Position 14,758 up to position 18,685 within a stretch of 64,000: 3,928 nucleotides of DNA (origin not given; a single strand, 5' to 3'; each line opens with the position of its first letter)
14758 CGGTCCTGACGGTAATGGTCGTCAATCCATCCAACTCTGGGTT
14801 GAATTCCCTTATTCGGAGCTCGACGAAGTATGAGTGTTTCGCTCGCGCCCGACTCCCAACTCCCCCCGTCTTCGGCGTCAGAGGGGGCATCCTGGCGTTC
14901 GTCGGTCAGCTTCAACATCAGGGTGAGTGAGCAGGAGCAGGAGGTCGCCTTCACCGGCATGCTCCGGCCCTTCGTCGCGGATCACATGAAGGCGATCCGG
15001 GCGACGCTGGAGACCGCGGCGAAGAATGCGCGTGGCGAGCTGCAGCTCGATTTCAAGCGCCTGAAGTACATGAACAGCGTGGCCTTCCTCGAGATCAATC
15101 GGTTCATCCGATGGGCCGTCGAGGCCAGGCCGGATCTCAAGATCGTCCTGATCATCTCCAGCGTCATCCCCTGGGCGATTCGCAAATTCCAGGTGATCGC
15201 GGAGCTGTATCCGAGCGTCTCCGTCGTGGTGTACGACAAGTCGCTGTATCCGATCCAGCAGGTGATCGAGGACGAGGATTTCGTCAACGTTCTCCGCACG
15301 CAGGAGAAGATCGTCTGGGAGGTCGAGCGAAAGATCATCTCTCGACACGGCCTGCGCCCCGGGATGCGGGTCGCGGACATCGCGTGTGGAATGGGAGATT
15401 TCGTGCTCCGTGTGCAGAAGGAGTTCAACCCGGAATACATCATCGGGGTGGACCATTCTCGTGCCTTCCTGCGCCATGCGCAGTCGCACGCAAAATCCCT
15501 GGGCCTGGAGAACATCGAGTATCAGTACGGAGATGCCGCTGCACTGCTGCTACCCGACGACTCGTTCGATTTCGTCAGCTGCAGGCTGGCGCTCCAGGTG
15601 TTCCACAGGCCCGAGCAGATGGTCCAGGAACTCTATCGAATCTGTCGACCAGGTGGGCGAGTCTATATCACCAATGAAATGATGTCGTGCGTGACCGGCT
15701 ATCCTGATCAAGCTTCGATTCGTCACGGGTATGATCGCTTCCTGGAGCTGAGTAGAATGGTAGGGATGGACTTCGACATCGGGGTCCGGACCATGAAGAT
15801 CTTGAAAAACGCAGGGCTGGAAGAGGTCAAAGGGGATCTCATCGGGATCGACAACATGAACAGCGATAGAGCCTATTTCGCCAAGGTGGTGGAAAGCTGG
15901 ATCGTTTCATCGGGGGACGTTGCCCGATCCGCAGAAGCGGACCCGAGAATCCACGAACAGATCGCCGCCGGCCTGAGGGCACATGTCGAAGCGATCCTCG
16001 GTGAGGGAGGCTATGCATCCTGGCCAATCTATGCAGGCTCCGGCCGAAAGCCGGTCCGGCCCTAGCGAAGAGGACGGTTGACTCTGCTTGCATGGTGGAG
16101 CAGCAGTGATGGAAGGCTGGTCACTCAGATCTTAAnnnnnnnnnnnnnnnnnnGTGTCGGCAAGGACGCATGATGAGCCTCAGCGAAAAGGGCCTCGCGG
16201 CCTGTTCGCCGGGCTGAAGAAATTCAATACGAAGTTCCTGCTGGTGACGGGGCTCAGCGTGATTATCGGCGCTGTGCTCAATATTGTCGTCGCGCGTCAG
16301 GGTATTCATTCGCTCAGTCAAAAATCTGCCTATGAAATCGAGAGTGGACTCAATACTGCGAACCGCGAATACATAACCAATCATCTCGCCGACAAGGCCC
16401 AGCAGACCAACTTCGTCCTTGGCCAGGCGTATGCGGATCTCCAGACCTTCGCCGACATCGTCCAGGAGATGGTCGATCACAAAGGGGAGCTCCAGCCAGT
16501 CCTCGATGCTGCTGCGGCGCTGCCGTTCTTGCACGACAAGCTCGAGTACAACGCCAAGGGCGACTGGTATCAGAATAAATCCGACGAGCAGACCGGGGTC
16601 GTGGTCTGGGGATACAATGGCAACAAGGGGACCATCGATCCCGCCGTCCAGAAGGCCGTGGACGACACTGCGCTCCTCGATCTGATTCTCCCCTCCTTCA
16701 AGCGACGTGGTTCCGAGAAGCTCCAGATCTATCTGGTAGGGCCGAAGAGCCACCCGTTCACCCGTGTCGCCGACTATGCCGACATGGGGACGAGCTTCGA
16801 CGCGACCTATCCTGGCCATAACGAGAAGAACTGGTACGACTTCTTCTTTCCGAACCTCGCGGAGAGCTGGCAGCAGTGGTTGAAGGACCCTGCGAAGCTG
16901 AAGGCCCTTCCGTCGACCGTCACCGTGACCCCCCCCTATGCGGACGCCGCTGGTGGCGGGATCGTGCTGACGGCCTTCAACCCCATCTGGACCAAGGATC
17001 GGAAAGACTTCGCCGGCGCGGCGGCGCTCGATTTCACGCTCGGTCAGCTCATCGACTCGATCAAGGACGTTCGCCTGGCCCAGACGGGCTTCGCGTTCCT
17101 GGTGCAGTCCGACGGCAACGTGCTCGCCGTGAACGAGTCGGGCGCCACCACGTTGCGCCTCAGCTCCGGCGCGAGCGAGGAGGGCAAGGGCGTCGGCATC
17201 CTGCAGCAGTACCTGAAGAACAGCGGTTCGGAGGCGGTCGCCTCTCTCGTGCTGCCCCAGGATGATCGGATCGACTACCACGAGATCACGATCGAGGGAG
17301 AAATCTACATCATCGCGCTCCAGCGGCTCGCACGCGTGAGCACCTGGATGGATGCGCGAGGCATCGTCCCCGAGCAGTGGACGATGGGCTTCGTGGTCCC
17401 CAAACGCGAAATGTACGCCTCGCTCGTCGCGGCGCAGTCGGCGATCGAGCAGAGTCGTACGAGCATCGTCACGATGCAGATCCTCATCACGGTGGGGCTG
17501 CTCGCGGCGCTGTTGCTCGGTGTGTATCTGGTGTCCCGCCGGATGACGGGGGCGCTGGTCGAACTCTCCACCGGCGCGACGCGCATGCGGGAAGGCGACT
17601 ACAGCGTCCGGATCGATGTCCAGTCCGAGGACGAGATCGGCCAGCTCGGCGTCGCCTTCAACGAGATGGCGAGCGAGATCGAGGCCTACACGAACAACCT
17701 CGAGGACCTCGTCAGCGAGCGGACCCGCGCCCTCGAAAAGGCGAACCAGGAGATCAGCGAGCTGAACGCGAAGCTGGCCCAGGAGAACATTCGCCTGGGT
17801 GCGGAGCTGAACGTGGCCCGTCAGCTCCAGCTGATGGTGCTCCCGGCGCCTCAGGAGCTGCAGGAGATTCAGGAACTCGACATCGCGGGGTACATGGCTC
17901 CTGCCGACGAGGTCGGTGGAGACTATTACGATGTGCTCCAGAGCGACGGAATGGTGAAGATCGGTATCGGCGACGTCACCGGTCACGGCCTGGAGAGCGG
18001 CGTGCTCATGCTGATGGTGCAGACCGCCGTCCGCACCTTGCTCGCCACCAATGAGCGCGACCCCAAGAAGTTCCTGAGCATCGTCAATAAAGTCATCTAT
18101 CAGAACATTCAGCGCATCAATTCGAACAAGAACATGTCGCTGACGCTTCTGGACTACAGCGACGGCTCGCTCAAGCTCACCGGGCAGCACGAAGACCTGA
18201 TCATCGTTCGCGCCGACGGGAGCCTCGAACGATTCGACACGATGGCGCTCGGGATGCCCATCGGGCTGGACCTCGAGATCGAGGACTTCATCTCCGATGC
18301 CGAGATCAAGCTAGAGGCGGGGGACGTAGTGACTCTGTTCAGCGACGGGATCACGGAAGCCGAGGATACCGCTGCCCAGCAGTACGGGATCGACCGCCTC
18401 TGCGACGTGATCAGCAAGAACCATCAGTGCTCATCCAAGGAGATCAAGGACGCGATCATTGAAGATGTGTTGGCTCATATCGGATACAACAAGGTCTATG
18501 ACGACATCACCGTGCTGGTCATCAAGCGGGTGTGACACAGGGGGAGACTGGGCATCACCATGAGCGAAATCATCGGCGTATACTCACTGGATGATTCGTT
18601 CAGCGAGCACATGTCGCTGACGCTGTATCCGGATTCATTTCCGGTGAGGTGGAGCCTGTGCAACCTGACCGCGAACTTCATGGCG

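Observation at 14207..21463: Triplicated SiaABC-like partner-switching cluster whose output appears to be a DUF1987-methyltransferase fusion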

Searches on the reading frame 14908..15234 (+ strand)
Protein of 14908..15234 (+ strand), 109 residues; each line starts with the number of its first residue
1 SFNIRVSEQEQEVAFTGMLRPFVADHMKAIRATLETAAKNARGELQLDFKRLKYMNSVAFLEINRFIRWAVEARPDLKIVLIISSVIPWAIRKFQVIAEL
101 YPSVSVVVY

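Call 40: search_solved_structures(query=A3, max_evalue=10, show_alignments=1)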
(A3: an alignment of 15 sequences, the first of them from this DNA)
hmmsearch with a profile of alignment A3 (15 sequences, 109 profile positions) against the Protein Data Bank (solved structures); distinct sequences matched with E-value up to 10: 9.
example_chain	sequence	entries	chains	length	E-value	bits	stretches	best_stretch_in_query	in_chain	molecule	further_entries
6z5u_C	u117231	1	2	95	0.056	16.7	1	8-74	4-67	Anti-sigma factor antagonist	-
6ic4_K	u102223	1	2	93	0.069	16.4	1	10-74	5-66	Ttg2E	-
7d06_C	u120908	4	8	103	0.072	16.3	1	9-74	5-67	Anti-sigma factor antagonist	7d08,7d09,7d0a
4m1p_A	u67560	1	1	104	0.29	14.4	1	10-44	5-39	Copper-sensitive operon repressor (CsoR)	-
6kko_C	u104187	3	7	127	0.94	12.7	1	12-74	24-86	DUF1987 domain-containing protein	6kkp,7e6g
6k4f_U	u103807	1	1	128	0.96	12.7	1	12-74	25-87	DUF1987 domain-containing protein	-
9g6k_Lq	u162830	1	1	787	2.4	11.4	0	36-76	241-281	RAP domain-containing protein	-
9i05_Xd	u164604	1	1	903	3.3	11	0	36-76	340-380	RAP domain-containing protein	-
4gnk_E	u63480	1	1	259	6.6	10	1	23-69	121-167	1-phosphatidylinositol 4,5-bisphosphate phosphodiesterase beta-3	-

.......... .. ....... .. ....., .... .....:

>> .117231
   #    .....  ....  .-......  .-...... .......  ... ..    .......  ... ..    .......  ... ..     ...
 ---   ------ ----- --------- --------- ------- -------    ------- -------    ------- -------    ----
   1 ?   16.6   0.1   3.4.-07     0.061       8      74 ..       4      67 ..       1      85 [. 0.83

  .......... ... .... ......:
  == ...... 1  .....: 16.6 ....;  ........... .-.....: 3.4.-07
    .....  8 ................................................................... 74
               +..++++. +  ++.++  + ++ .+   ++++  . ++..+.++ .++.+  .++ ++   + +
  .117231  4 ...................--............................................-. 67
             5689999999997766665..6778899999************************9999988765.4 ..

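Call 41: search_protein_families(library=pfam, alignment_id=A3, max_evalue=10)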
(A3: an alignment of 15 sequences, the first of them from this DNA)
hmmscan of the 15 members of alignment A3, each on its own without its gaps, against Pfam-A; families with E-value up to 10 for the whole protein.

A. member 1, seq(109 aa): 1 family
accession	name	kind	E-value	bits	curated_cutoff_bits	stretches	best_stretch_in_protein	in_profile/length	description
PF13466.11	STAS_2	-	0.24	12.1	29.2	1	24-59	9-43/80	STAS domain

B. families by the number of members that match (of 15 scanned): 9 families
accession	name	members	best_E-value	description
PF13466.11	STAS_2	5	2e-06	STAS domain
PF01740.26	STAS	2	0.061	STAS domain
PF06995.16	Phage_P2_GpU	1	0.044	Phage P2 GpU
PF18215.6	Rtt106_N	1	0.08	Histone chaperone Rtt106 N-terminal domain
PF09345.15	SiaC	1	0.08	SiaC family regulatory phosphoprotein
PF00710.25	Asparaginase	1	0.11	Asparaginase, N-terminal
PF25360.1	TPR_ATM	1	0.14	ATM-like, TPR repeats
PF20941.2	DUF6848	1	0.15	Domain of unknown function (DUF6848)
PF00919.26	UPF0004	1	0.2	Uncharacterized protein family UPF0004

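Call 52: search_protein_representatives(alignment_id=A3)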
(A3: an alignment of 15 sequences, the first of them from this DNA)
Query: 15 sequences, 109 profile positions. Proteins with E-value up to 0.001 (for the whole library): 224; up to 1e-10: 43; up to 1e-30: 3. The best 150 are listed.
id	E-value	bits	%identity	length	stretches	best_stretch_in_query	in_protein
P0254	3.2e-36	139.8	-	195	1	8-109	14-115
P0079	2.0e-34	134.0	-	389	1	1-109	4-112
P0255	2.6e-34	133.6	-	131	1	2-109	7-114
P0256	1.2e-30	121.8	-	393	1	2-109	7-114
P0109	2.8e-29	117.4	-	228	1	1-109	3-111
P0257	8.1e-28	112.7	-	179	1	2-109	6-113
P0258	8.6e-26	106.2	-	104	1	2-95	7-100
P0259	2.4e-25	104.8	-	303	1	3-109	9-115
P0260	2.7e-25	104.7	-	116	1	1-106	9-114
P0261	3.2e-25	104.4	-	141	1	1-103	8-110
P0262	3.6e-25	104.2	-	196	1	2-109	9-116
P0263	9.4e-25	102.9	-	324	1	4-109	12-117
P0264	5.5e-24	100.4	-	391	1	1-109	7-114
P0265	1.6e-23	98.9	-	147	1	3-109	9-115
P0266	2.8e-23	98.1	-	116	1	1-82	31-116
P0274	1.5e-17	79.7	-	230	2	2-106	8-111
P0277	9.6e-17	77.1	-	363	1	27-109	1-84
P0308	2.3e-09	53.4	-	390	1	2-109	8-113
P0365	3.4e-06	43.2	-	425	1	2-106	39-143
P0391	1.4e-05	41.2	-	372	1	2-106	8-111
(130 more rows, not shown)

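Call 53: search_protein_families(library=pfam, proteins=[P0259, P0263, P0365, P0391, P0256, P0264, P0308, P0277, P0254, P0274], max_evalue=0.001)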
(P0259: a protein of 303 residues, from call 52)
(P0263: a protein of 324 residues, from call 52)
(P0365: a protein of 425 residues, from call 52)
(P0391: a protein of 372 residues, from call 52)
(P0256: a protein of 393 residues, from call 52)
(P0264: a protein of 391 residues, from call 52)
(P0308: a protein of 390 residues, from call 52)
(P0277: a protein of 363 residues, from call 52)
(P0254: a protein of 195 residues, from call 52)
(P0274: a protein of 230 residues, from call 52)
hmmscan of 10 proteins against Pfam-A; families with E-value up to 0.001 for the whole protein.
P0259 (303 aa): 9 families
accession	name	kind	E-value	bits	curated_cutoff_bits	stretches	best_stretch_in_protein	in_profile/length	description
PF13649.12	Methyltransf_25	-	1.1e-17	64.9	27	1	161-256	1-97/97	Methyltransferase domain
PF08241.18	Methyltransf_11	-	2.4e-17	63.8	21.2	1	163-260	2-95/95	Methyltransferase domain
PF13847.12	Methyltransf_31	-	3.5e-17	62.9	27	1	156-264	2-113/145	Methyltransferase domain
PF01209.24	Ubie_methyltran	-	7.5e-15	55.3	20.1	1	134-260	26-151/233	ubiE/COQ5 methyltransferase family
PF13489.12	Methyltransf_23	-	3.3e-11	43.6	27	1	148-289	15-140/164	Methyltransferase domain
PF08242.18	Methyltransf_12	-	1.4e-10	42.2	30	1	163-258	2-98/98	Methyltransferase domain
PF05175.20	MTS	-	0.0002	21.5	23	1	158-230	32-103/170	Methyltransferase small domain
PF02390.23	Methyltransf_4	-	0.00029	20.8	24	1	160-221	4-65/173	Putative methyltransferase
PF07021.18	MetW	-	0.00037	20.6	21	1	155-253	11-103/193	Methionine biosynthesis protein MetW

P0263 (324 aa): 7 families
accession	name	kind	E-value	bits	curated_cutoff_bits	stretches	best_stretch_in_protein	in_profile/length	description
PF13649.12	Methyltransf_25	-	2e-17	64.1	27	1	163-258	1-97/97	Methyltransferase domain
PF08241.18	Methyltransf_11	-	3.4e-16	60.1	21.2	1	165-259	2-92/95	Methyltransferase domain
PF13847.12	Methyltransf_31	-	4.6e-13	49.5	27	1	161-259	5-106/145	Methyltransferase domain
PF01209.24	Ubie_methyltran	-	5e-13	49.4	20.1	1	145-259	35-148/233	ubiE/COQ5 methyltransferase family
PF08242.18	Methyltransf_12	-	1.5e-11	45.3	30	1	165-259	2-97/98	Methyltransferase domain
PF13489.12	Methyltransf_23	-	1.7e-08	34.8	27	1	165-259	28-113/164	Methyltransferase domain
PF05175.20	MTS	-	0.0001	22.4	23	1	161-232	33-103/170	Methyltransferase small domain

P0365 (425 aa): 12 families
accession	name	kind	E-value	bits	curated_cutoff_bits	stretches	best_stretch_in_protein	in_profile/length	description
PF13847.12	Methyltransf_31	-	2.9e-25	89.1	27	1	189-310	2-125/145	Methyltransferase domain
PF01209.24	Ubie_methyltran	-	1.5e-21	77.3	20.1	1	167-295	26-153/233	ubiE/COQ5 methyltransferase family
PF13649.12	Methyltransf_25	-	4.7e-21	75.7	27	1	194-289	1-97/97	Methyltransferase domain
PF08241.18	Methyltransf_11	-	1.2e-20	74.3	21.2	1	196-293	2-95/95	Methyltransferase domain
PF08242.18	Methyltransf_12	-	2.8e-13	50.9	30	1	196-291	2-98/98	Methyltransferase domain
PF13489.12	Methyltransf_23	-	2.6e-12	47.2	27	1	188-312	20-131/164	Methyltransferase domain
PF02390.23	Methyltransf_4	-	8.3e-11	42.1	24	1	193-252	4-64/173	Putative methyltransferase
PF05175.20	MTS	-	8.9e-07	29.1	23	1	190-296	31-141/170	Methyltransferase small domain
PF07021.18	MetW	-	5.2e-06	26.7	21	1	188-285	11-102/193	Methionine biosynthesis protein MetW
PF02353.26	CMAS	-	9.6e-05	22.3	27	1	181-291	53-162/273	Mycolic acid cyclopropane synthetase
PF01135.25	PCMT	-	0.0001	22.6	20.3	1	182-292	68-170/210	Protein-L-isoaspartate(D-aspartate) O-methyltransferase (PCMT)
PF01728.25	FtsJ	-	0.00022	21.6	24.1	1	182-267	12-100/181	FtsJ-like methyltransferase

P0391 (372 aa): 1 family
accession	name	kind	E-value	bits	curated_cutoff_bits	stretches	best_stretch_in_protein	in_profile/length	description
PF14518.11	Haem_oxygenas_2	-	4e-06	27.2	28.9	1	197-329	11-147/177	Iron-containing redox enzyme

P0256 (393 aa): 6 families
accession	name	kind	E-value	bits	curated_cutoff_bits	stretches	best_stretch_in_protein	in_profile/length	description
PF08241.18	Methyltransf_11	-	6e-16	59.3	21.2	1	162-258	2-94/95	Methyltransferase domain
PF01209.24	Ubie_methyltran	-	8.5e-16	58.4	20.1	1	151-290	42-181/233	ubiE/COQ5 methyltransferase family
PF13649.12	Methyltransf_25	-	1.1e-14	55.3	27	1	160-255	1-97/97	Methyltransferase domain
PF13847.12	Methyltransf_31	-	3.2e-12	46.8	27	1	156-261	3-111/145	Methyltransferase domain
PF08242.18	Methyltransf_12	-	2.8e-06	28.4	30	1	162-257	2-98/98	Methyltransferase domain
PF13489.12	Methyltransf_23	-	8e-05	22.9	27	1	157-260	23-117/164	Methyltransferase domain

P0264 (391 aa): 9 families
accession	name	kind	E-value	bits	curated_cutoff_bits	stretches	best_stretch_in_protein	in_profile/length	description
PF13847.12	Methyltransf_31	-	3.1e-20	72.8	27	1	154-304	1-141/145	Methyltransferase domain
PF13649.12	Methyltransf_25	-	1.2e-17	64.8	27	1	160-255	1-97/97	Methyltransferase domain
PF08241.18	Methyltransf_11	-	5.6e-16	59.4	21.2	1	162-258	2-94/95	Methyltransferase domain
PF01209.24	Ubie_methyltran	-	2.4e-14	53.7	20.1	1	148-260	39-152/233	ubiE/COQ5 methyltransferase family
PF08242.18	Methyltransf_12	-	2.6e-10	41.3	30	1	162-257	2-98/98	Methyltransferase domain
PF13489.12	Methyltransf_23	-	9.7e-09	35.6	27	1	155-292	21-134/164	Methyltransferase domain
PF07021.18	MetW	-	3.6e-05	23.9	21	1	150-252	7-103/193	Methionine biosynthesis protein MetW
PF02390.23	Methyltransf_4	-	0.00015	21.7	24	1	159-221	4-69/173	Putative methyltransferase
PF05175.20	MTS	-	0.00017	21.7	23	1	156-230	31-104/170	Methyltransferase small domain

P0308 (390 aa): 13 families
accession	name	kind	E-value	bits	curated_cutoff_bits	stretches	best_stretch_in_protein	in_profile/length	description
PF13649.12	Methyltransf_25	-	9.8e-19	68.3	27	1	159-254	1-97/97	Methyltransferase domain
PF01209.24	Ubie_methyltran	-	6.3e-18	65.4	20.1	1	146-259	38-152/233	ubiE/COQ5 methyltransferase family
PF08241.18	Methyltransf_11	-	2e-17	64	21.2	1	161-257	2-94/95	Methyltransferase domain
PF13847.12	Methyltransf_31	-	3.4e-17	62.9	27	1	154-262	2-113/145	Methyltransferase domain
PF13489.12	Methyltransf_23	-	8.4e-14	52.1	27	1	153-312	20-163/164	Methyltransferase domain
PF08242.18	Methyltransf_12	-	3.6e-12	47.3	30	1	161-256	2-98/98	Methyltransferase domain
PF01728.25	FtsJ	-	8.9e-08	32.7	24.1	1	146-235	11-103/181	FtsJ-like methyltransferase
PF07021.18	MetW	-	2.5e-06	27.7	21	1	149-251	7-103/193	Methionine biosynthesis protein MetW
PF02390.23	Methyltransf_4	-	7.4e-05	22.7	24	1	158-221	4-70/173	Putative methyltransferase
PF05175.20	MTS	-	0.00011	22.3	23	1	146-228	21-103/170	Methyltransferase small domain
PF01135.25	PCMT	-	0.00012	22.4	20.3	1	150-258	70-171/210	Protein-L-isoaspartate(D-aspartate) O-methyltransferase (PCMT)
PF20922.3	Anamorsin_N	-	0.00057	20.1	27.1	0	220-258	48-87/163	Anamorsin, N-terminal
PF06325.19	PrmA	-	0.00093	19.2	22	0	153-257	159-257/296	Ribosomal protein L11 methyltransferase (PrmA)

P0277 (363 aa): 9 families
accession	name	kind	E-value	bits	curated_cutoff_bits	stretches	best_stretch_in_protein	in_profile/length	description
PF13649.12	Methyltransf_25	-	1.2e-19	71.2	27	1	130-225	1-97/97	Methyltransferase domain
PF01209.24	Ubie_methyltran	-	5.5e-19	68.9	20.1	1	102-229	25-151/233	ubiE/COQ5 methyltransferase family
PF13847.12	Methyltransf_31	-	6.4e-17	62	27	1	125-233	2-113/145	Methyltransferase domain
PF08241.18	Methyltransf_11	-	3.4e-16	60.1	21.2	1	132-228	2-94/95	Methyltransferase domain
PF08242.18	Methyltransf_12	-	5.6e-12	46.7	30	1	132-227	2-98/98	Methyltransferase domain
PF13489.12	Methyltransf_23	-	3.3e-10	40.4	27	1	124-230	20-117/164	Methyltransferase domain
PF02390.23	Methyltransf_4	-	6.2e-06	26.2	24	1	130-189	5-64/173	Putative methyltransferase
PF01135.25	PCMT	-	1.9e-05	25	20.3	1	117-199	67-147/210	Protein-L-isoaspartate(D-aspartate) O-methyltransferase (PCMT)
PF07021.18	MetW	-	0.00012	22.2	21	1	124-222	11-103/193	Methionine biosynthesis protein MetW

P0254 (195 aa): 0 families

P0274 (230 aa): 2 families
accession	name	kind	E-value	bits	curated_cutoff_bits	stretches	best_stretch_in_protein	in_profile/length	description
PF13466.11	STAS_2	-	1.6e-06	28.7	29.2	0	150-196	13-59/80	STAS domain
PF01740.26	STAS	-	2.1e-06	27.9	22.6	0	154-197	29-73/106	STAS domain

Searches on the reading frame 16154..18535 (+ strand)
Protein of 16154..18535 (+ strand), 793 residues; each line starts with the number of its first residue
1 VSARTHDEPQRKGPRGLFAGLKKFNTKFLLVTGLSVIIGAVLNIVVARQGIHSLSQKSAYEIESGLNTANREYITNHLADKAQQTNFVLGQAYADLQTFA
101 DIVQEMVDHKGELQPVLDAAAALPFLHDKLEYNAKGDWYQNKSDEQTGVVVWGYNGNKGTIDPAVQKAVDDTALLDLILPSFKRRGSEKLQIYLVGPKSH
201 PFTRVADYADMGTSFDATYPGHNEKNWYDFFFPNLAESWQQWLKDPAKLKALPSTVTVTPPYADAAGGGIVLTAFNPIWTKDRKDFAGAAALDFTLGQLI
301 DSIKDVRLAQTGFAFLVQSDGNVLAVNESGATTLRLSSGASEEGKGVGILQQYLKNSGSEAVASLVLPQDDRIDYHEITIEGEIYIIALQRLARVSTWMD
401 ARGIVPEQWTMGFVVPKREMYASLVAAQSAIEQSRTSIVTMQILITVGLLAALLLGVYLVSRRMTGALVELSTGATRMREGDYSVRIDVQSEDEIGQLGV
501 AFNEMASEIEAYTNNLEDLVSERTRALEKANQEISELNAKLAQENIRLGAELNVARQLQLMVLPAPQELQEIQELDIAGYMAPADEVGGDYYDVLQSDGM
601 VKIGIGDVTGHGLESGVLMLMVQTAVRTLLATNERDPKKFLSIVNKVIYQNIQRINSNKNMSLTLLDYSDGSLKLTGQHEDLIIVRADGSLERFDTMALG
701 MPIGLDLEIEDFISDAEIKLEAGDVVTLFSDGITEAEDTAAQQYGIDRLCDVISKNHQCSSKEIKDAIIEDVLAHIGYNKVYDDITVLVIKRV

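Call 4: search_protein_families(library=pfam, proteins=[window:16154-18535:+], max_evalue=0.1)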
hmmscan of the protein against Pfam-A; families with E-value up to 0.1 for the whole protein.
window:16154-18535:+ (793 aa): 5 families
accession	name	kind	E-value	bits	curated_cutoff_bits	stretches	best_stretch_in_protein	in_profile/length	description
PF07228.17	SpoIIE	-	3.9e-37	128.5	25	1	598-792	2-191/192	Stage II sporulation protein E (SpoIIE)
PF00672.30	HAMP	-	8.5e-14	52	25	1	459-510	1-52/53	HAMP domain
PF02743.24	dCache_1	-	2.3e-10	40.9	45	1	231-353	89-215/240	Cache domain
PF24928.1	DUF7748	-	0.015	15.9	25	0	352-382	47-78/92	Domain of unknown function (DUF7748)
PF13379.11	NMT1_2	-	0.094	12.9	24.7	0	551-583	147-179/252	NMT1-like family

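Call 5: search_protein_families(library=ncbifam, proteins=[window:16154-18535:+], max_evalue=0.1)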
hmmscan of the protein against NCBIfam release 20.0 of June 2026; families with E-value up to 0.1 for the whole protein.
window:16154-18535:+ (793 aa): 28 families (the best 25 are shown)
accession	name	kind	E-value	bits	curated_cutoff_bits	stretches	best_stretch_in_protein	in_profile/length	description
NF038263.1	prot_phos_SiaA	equivalog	2.5e-36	125.5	700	1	436-789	305-654/658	biofilm regulation protein phosphatase SiaA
NF008184.0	PRK10935.1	equivalog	2e-14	53.1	553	1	431-538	143-251/565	nitrate/nitrite two-component system sensor histidine kinase NarQ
NF033092.0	HK_WalK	equivalog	2.2e-13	49.7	725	1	421-517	155-254/594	cell wall metabolism sensor histidine kinase WalK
NF040691.1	MtrAB_MtrB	equivalog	3.4e-11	42.8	450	1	432-520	179-268/507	MtrAB system histidine kinase MtrB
NF007896.0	PRK10600.1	equivalog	9.7e-11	41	578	1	430-580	144-289/598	nitrate/nitrite two-component system sensor histidine kinase NarX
NF053592.1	HK_near_YfiR_like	equivalog_domain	1.1e-09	38.2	194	1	430-510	142-222/223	sensor histidine kinase, YfiR-like protein-associated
NF012163.2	BaeS_SmeS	equivalog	2.1e-09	36.8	500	1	432-522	161-246/457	sensor histidine kinase efflux regulator BaeS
NF045911.1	TCSHisKinNblS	equivalog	6.4e-09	34.7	1000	1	438-525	181-267/621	two-component system sensor histidine kinase NblS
NF007837.0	PRK10549.1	equivalog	1.1e-08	34.3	603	1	433-517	162-241/466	envelope stress sensor histidine kinase BaeS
NF011874.0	PRK15347.1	equivalog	2.9e-08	32.2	852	1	427-539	283-396/921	two component system sensor kinase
TIGR02865.1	spore_II_E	equivalog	4.4e-08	31.7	490.8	1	701-791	677-762/764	stage II sporulation protein E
NF007898.0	PRK10604.1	equivalog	9.2e-08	31.7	478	1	438-517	136-213/433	two-component system sensor histidine kinase RstB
NF058645.1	MCPCtpMPsAe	equivalog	1.3e-06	27.5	900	1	412-531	177-298/558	methyl-accepting chemotaxis protein CtpM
NF008318.0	PRK11107.1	equivalog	2.2e-05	22.7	890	1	428-530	168-268/920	two-component sensor histidine kinase BarA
NF041210.1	his_kin_PieS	equivalog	6.4e-05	22.1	850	1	441-518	169-245/474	two component system sensor histidine kinase PieS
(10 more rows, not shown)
